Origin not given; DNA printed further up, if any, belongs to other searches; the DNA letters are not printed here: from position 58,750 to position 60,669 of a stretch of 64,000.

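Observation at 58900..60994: Cobalamin-type radical SAM enzyme paired with an orphan 106-aa protein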

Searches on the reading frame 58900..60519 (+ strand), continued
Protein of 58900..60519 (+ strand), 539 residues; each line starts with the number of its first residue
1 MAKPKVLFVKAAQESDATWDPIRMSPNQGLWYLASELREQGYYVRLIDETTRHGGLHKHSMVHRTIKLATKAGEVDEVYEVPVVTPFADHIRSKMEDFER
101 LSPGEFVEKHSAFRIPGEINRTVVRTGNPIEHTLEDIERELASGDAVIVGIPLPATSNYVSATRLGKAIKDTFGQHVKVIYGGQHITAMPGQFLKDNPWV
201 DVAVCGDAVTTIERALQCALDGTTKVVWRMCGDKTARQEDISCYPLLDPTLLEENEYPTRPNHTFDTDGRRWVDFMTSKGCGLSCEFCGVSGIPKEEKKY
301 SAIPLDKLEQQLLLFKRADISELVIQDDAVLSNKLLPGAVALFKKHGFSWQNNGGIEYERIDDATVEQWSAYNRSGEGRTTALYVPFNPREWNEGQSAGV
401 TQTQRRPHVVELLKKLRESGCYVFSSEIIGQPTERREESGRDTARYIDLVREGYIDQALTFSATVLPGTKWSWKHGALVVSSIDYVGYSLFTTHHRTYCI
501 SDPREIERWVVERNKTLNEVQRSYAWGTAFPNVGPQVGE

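Call 61: search_protein_families(library=ncbifam, proteins=[L007:3773-5125:+, L007:5132-5821:+, L050:2072-2902:+, L050:3197-3484:+, L050:4684-5868:+, L050:7707-8744:+, L034:5040-5996:-, L034:7583-8641:+, L052:1896-2891:+, L050:451-2076:+], max_evalue=0.001)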
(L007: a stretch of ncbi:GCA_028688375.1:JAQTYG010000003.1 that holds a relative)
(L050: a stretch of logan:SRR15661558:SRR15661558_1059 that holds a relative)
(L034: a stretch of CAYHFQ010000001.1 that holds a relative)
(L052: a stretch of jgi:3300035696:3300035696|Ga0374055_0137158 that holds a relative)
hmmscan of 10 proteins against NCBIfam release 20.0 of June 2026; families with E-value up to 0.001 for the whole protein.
L007:3773-5125:+ (451 aa): 31 families (the best 25 are shown)
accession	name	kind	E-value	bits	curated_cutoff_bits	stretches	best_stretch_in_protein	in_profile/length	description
TIGR01979.1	sufS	subfamily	1.2e-73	248.3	475.1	2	159-450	128-399/403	SufS family cysteine desulfurase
NF041166.1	f2_encap_cargo1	exception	1.8e-55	189.2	800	2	177-448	373-622/623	family 2A encapsulin nanocompartment cargo protein cysteine desulfurase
NF006791.0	PRK09295.1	equivalog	8.8e-49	166.7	661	1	19-397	11-368/406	cysteine desulfurase SufS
NF008126.0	PRK10874.1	equivalog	2.8e-47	161.7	607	2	164-401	134-366/401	cysteine desulfurase CsdA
TIGR01977.1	am_tr_V_EF2568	hypoth_equivalog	1.6e-45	155.8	377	2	151-448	95-375/376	cysteine desulfurase family protein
TIGR03392.1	FeS_syn_CsdA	equivalog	1.5e-44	152.8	493.6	2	164-447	131-390/398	cysteine desulfurase CsdA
TIGR01976.1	am_tr_V_VC1184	hypoth_equivalog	7.3e-31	107.8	352.35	1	31-401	18-372/401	cysteine desulfurase-like protein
NF040779.1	Sec_lyase_SclA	exception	1.3e-29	103.3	525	1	47-395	16-339/378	selenocysteine lyase SclA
TIGR03402.1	FeS_nifS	equivalog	4.1e-24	85.1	530.75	1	165-449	111-369/379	cysteine desulfurase NifS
TIGR03235.1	DNA_S_dndA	equivalog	5.2e-20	72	480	1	35-394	2-325/353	cysteine desulfurase DndA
TIGR03403.1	nifS_epsilon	equivalog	9.7e-18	64.1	587.7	1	160-449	111-372/382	NifS family cysteine desulfurase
NF010611.0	PRK14012.1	equivalog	4.6e-16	58.8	548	1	33-264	7-219/406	IscS subfamily cysteine desulfurase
TIGR02006.1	IscS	equivalog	8.5e-14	51.4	643.2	1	157-263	110-214/402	IscS subfamily cysteine desulfurase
NF002806.0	PRK02948.1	subfamily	1.7e-13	50.3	304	1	155-450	104-372/381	IscS subfamily cysteine desulfurase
TIGR03301.1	PhnW-AepZ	equivalog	2.8e-12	46.7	360.8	1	166-272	99-207/355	2-aminoethylphosphonate aminotransferase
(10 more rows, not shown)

L007:5132-5821:+ (230 aa): 29 families (the best 25 are shown)
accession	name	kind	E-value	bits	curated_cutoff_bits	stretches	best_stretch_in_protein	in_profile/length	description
TIGR02072.1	BioC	equivalog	1.5e-17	64.2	184.95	1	33-155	17-136/244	malonyl-ACP O-methyltransferase BioC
TIGR00740.1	TIGR00740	equivalog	1.8e-11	44.2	193.3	1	9-230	13-239/239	carboxy-S-adenosyl-L-methionine synthase CmoA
NF001244.0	PRK00216.1-5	equivalog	1.6e-10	40.7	216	1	42-217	40-221/236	bifunctional demethylmenaquinone methyltransferase/2-methoxy-6-polyprenyl-1,4-benzoquinol methylase UbiE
NF043040.1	corrin_prot_MT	hypoth_equivalog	2.1e-09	37.2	180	1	18-168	12-164/216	corrinoid protein-associated methyltransferase CpaM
TIGR01934.1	MenG_MenH_UbiE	subfamily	2.2e-09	36.9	158.35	1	42-213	31-204/223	ubiquinone/menaquinone biosynthesis methyltransferase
NF007610.0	PRK10258.1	equivalog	5.7e-08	32.4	342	1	47-191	39-182/251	malonyl-ACP O-methyltransferase BioC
NF038261.1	rhodoquin_RquA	equivalog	1.4e-07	31.5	175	1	19-157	20-159/218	rhodoquinone biosynthesis methyltransferase RquA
NF041537.1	ArsM_AhpD_UU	exception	6.8e-07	28.4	510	1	17-158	42-187/345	arsenite methyltransferase/AhpD domain selenoprotein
NF040539.1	AST_met_ArsM_2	exception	8.3e-07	29.1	240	1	48-159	54-171/262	putative arsinothricin biosynthesis methyltransferase ArsM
NF001243.0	PRK00216.1-4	equivalog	1.1e-06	28.2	235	1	18-150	17-150/237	demethylmenaquinone methyltransferase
NF008823.0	PRK11873.1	subfamily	1.3e-06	28.1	263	1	52-186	79-216/272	arsenite methyltransferase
NF010703.0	PRK14103.1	equivalog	1.6e-06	27.8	320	1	44-153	23-129/256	trans-aconitate 2-methyltransferase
TIGR02752.1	MenG_heptapren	equivalog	3.7e-06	26.6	419.85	1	19-149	16-147/231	demethylmenaquinone methyltransferase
TIGR03534.1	RF_mod_PrmC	equivalog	7e-06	25.7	199.1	1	37-120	75-162/253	peptide chain release factor N(5)-glutamine methyltransferase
NF002463.0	PRK01683.1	equivalog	1.6e-05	24.6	297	1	47-151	28-128/258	trans-aconitate 2-methyltransferase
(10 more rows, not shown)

L050:2072-2902:+ (277 aa): 1 family
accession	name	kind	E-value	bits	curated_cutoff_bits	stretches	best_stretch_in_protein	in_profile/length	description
NF005719.0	PRK07535.1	domain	6.8e-16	58.2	259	1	80-256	52-229/268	methyltetrahydrofolate:corrinoid/iron-sulfur protein methyltransferase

L050:3197-3484:+ (96 aa): 2 families
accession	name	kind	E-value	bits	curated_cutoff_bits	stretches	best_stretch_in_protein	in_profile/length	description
TIGR01683.1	thiS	equivalog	5.9e-05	23.3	37.45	1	44-96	12-64/64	sulfur carrier protein ThiS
NF041918.1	SAMP1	equivalog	0.00071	20.1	60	1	27-96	22-91/91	ubiquitin-like small modifier protein 1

L050:4684-5868:+ (395 aa): 42 families (the best 25 are shown)
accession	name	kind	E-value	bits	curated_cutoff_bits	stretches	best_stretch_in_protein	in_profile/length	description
NF004541.0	PRK05888.2-2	equivalog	6.1e-09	35.9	217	1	13-66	61-113/168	NADH-quinone oxidoreductase subunit NuoI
TIGR01944.1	rnfB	subfamily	1.9e-08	34.1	68.7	1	9-85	109-181/190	RnfABCDGE type electron transport complex subunit B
TIGR01971.1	NuoI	subfamily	8e-08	31.9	113.05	1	8-65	37-99/121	NADH-quinone oxidoreductase, chain I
NF006807.0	PRK09325.1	subfamily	8.3e-08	31.6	269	1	68-183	3-123/283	coenzyme F420-reducing hydrogenase subunit beta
NF040616.1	F420_dehyd_FpoF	exception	8.5e-08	31.5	475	1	6-194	4-193/337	F420H2 dehydrogenase subunit FpoF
TIGR02700.1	flavo_MJ0208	hypoth_equivalog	2.2e-07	30.4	251.35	1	9-66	144-196/234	dihydromethanopterin reductase (acceptor)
NF042909.1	FMH_DH_FwdF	exception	2.4e-07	30.2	375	1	9-68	253-315/336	tungsten-dependent formylmethanofuran dehydrogenase subunit FwdF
NF006808.0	PRK09326.1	equivalog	4.9e-07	28.9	444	1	5-222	4-223/341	F420H2 dehydrogenase subunit F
NF040770.1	hetero_SS_HdrA2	exception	7.9e-07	27.6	1100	1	5-71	569-630/777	CoB-CoM heterodisulfide reductase HdrA2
NF004543.0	PRK05888.2-5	equivalog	2e-06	27.4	243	1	10-64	56-115/217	NADH-quinone oxidoreductase subunit NuoI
TIGR02179.1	PorD_KorD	subfamily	3e-06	27.2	60.05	1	6-66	18-74/78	2-oxoacid:acceptor oxidoreductase, delta subunit, pyruvate/2-ketoisovalerate family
TIGR02936.1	fdxN_nitrog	equivalog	6.1e-06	26.3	80.55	0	10-38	18-47/91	ferredoxin III, nif-specific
NF040864.1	HgcB_ferredoxin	equivalog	8.9e-06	25.5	99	1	10-65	11-62/93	mercury methylation ferredoxin HgcB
NF043039.1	HgcAB_like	equivalog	1.1e-05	25.2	285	1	9-62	296-347/350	HgcAB-like fusion protein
NF005504.0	PRK07118.1-3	equivalog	1.1e-05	24.9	437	1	12-69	218-270/293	Fe-S cluster domain-containing protein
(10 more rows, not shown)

L050:7707-8744:+ (346 aa): 8 families
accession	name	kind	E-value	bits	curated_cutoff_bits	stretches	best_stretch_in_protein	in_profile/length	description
NF009207.0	PRK12556.1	equivalog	3.6e-66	223.3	479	1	26-338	3-331/332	tryptophan--tRNA ligase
TIGR00233.1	trpS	equivalog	8.5e-62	209.3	176.75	1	25-338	1-328/328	tryptophan--tRNA ligase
NF008923.0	PRK12284.1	equivalog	1.4e-57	195.4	597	1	26-339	2-332/431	tryptophan--tRNA ligase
NF008922.0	PRK12283.1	equivalog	5e-45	154.1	572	2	25-188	2-173/400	tryptophan--tRNA ligase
NF008925.0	PRK12285.1-2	equivalog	2.5e-11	43.1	451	1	24-232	60-272/365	tryptophan--tRNA ligase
NF006330.0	PRK08560.1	equivalog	3.1e-10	39.6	220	1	25-261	31-270/342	tyrosine--tRNA ligase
TIGR00234.1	tyrS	equivalog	1.1e-08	34.6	113.8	1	28-234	37-255/406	tyrosine--tRNA ligase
NF008928.0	PRK12285.1-5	equivalog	0.0007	18.2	891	0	28-138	94-205/530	tryptophan--tRNA ligase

L034:5040-5996:- (318 aa): 0 families

L034:7583-8641:+ (353 aa): 6 families
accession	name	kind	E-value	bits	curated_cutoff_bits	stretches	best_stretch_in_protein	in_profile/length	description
NF041256.1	GntI_guanitoxin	equivalog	1.7e-17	63.7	357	1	66-321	19-253/282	guanitoxin biosynthesis pre-guanitoxin N-oxide kinase GntI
TIGR02721.1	ycfN_thiK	equivalog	7.2e-13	48.3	299.45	1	239-302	145-205/256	thiamine kinase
TIGR02906.1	spore_CotS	subfamily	1.9e-07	30.3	172.7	1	219-344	167-297/314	CotS family spore coat protein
NF053880.1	SprCtKinCotIBac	equivalog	0.00019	20.5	550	1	207-324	172-296/328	spore coat kinase CotI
NF038151.1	lanthi_synth_III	equivalog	0.0003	19.3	575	0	243-269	358-384/833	class III lanthionine synthetase LanKC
NF000052.4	APH_9_Ia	exception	0.00076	18.9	680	0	236-310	202-274/330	aminoglycoside O-phosphotransferase APH(9)-Ia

L052:1896-2891:+ (332 aa): 10 families
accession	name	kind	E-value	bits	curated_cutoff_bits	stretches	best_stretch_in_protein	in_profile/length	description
TIGR00233.1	trpS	equivalog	2.9e-83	279.9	176.75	1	3-330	2-327/328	tryptophan--tRNA ligase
NF009207.0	PRK12556.1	equivalog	7.2e-56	189.4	479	1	2-331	2-331/332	tryptophan--tRNA ligase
NF008922.0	PRK12283.1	equivalog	5.7e-55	186.8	572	2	2-172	2-174/400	tryptophan--tRNA ligase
NF008923.0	PRK12284.1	equivalog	8.9e-50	169.7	597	1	3-331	2-331/431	tryptophan--tRNA ligase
NF008925.0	PRK12285.1-2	equivalog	2.8e-17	62.7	451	1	7-235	66-285/365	tryptophan--tRNA ligase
NF006330.0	PRK08560.1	equivalog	2e-13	50.1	220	1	10-226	39-248/342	tyrosine--tRNA ligase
NF008926.0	PRK12285.1-3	equivalog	1e-11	44.4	320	1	7-171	69-233/429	tryptophan--tRNA ligase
NF008927.0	PRK12285.1-4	equivalog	1.8e-08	33.8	478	1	6-236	76-295/385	tryptophan--tRNA ligase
NF008928.0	PRK12285.1-5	equivalog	3.1e-08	32.6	891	1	7-173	96-259/530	tryptophan--tRNA ligase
NF008924.0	PRK12285.1-1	equivalog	7.3e-06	25.4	644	1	9-228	79-282/381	tryptophan--tRNA ligase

L050:451-2076:+ (542 aa): 65 families (the best 25 are shown)
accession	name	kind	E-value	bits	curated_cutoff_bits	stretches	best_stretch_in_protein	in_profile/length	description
TIGR01923.1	menE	equivalog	4.4e-28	98.3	330.15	2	311-461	225-381/442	o-succinylbenzoate--CoA ligase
NF038343.1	ligase_FadD11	exception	1.2e-27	96.6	950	1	306-479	322-498/585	fatty acid--CoA ligase FadD11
NF002966.0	PRK03640.1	equivalog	1.3e-26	93.3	556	2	300-461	243-415/483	o-succinylbenzoate--CoA ligase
NF004837.0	PRK06187.1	subfamily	9.7e-21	73.6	476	1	310-449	286-443/531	long-chain-fatty-acid--CoA ligase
NF005714.0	PRK07529.1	subfamily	1.2e-18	66.8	632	1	312-448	340-495/640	acyl-CoA synthetase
NF005702.0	PRK07514.1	subfamily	1.1e-17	63.6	558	1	311-487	271-463/506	malonyl-CoA synthase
NF005307.0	PRK06839.1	equivalog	5.5e-16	58.3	748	1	312-464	266-429/496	o-succinylbenzoate--CoA ligase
NF005801.1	PRK07656.1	equivalog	1.4e-13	50.4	657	1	338-449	309-424/500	FadD3 family acyl-CoA ligase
NF005797.0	PRK07638.1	equivalog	1.4e-13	50.2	518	2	337-541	282-486/487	acyl-CoA synthetase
NF004114.0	PRK05605.1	equivalog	4.1e-13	48.5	766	1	337-484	366-529/575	long-chain-fatty-acid--CoA ligase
NF006539.0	PRK09029.1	equivalog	5.1e-13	48.7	494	1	311-451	241-376/458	o-succinylbenzoate--CoA ligase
NF006572.0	PRK09088.1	equivalog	2.1e-12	46.5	696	1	313-447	260-407/491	acyl-CoA synthetase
NF041592.1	carboxyl_red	equivalog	2.7e-12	45.2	1300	2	399-541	466-619/1160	carboxylic acid reductase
NF009071.0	PRK12406.1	subfamily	6.9e-12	44.5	701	1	313-461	275-435/510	acyl-CoA synthetase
NF005877.1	PRK07824.1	equivalog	2.1e-11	43.6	345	1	311-461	159-295/362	o-succinylbenzoate--CoA ligase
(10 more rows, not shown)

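Call 69: find_encoding_contigs(protein=P0005, flank=3000, max_places=2)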
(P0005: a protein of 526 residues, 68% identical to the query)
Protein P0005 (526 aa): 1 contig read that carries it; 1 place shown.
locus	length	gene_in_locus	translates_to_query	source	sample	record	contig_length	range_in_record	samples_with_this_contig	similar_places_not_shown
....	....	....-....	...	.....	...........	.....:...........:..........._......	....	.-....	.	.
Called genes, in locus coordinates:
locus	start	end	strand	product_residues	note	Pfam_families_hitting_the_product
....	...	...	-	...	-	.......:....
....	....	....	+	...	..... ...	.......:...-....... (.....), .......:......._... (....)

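Call 70: find_encoding_contigs(protein=P0004, flank=3000, max_places=2)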
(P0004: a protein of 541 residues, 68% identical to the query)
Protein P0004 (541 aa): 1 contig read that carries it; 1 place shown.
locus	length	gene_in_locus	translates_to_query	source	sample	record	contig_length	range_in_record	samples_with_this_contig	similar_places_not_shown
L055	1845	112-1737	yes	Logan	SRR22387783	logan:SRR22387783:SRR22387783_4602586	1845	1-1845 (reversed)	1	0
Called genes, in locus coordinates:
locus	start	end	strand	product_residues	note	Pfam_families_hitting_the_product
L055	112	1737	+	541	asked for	PF02310:B12-binding (weak), PF04055:Radical_SAM (weak)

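Call 79: search_solved_structures(query=A1, max_evalue=0.01, show_alignments=0)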
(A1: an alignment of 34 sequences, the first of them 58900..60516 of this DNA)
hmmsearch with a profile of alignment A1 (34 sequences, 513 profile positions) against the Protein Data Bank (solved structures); distinct sequences matched with E-value up to 0.01: 4.
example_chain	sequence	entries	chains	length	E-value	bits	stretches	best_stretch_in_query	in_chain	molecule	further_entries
7kdx_A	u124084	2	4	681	4e-13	51.8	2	132-208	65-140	Methyltransferase TokK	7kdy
2qgq_A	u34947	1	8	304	0.0047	18.6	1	254-352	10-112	Protein TM_1862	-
4jc0_A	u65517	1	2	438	0.0074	18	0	253-352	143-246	Ribosomal protein S12 methylthiotransferase RimO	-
9ccb_A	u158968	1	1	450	0.0085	17.8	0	132-296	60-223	Radical SAM core domain-containing protein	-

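Call 83: find_related_loci(query=A1, collection=viral_contigs, flank=6000)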
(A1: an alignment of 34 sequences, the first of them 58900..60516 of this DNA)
Query A1 (539 aa) in viral_contigs; peptide patterns used: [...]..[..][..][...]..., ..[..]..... (x = any residue, [..] = any of these).
101 stretches matched a pattern, but none encodes a relative of the query by tblastn (E <= 1e-3).

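Call 84: search_dna_similar(query=window:58900-60516:+, collection=plasmids, mode=protein, max_evalue=1e-10, max_rows=15)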
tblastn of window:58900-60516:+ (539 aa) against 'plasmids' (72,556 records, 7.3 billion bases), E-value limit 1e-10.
No match.

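Call 88: find_homologous_proteins(query=L009:4920-5918:+, max_evalue=1e-20)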
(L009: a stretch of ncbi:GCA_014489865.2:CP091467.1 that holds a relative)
Query L009:4920-5918:+ (333 aa): 8000 proteins with E <= 1e-20 among 8000 candidates; the best 120 are listed.
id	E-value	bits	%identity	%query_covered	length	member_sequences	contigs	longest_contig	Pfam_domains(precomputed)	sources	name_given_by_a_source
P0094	4.5e-197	672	100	91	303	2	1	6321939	PF00579.32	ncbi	ncbi:tryptophan--tRNA ligase [Arthrospira platensis BEA 1257B]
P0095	2.2e-177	607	78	100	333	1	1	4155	PF00579.32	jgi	jgi:tryptophanyl-tRNA synthetase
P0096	3.8e-153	527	71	99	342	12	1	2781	PF00579.32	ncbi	-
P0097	4.6e-152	524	70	99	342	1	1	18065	PF00579.32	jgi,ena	-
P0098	8.3e-152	523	70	99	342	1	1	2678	PF00579.32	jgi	-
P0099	9.5e-152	523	70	99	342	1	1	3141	PF00579.32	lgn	-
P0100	9.8e-152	523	70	100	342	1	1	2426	PF00579.32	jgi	-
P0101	2.3e-151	521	68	100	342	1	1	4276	PF00579.32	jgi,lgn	jgi:tryptophanyl-tRNA synthetase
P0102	2.3e-151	521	70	99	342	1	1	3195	PF00579.32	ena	-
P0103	2.5e-151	521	70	99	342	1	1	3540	PF00579.32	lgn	-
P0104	6.0e-151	520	70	99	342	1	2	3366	PF00579.32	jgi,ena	-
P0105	6.5e-151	520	69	99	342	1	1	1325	PF00579.32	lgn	-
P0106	7.2e-151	520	70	99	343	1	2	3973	PF00579.32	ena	-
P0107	1.3e-150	519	70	99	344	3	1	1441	PF00579.32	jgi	-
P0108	1.5e-150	519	70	100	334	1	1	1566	PF00579.32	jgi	jgi:tryptophanyl-tRNA synthetase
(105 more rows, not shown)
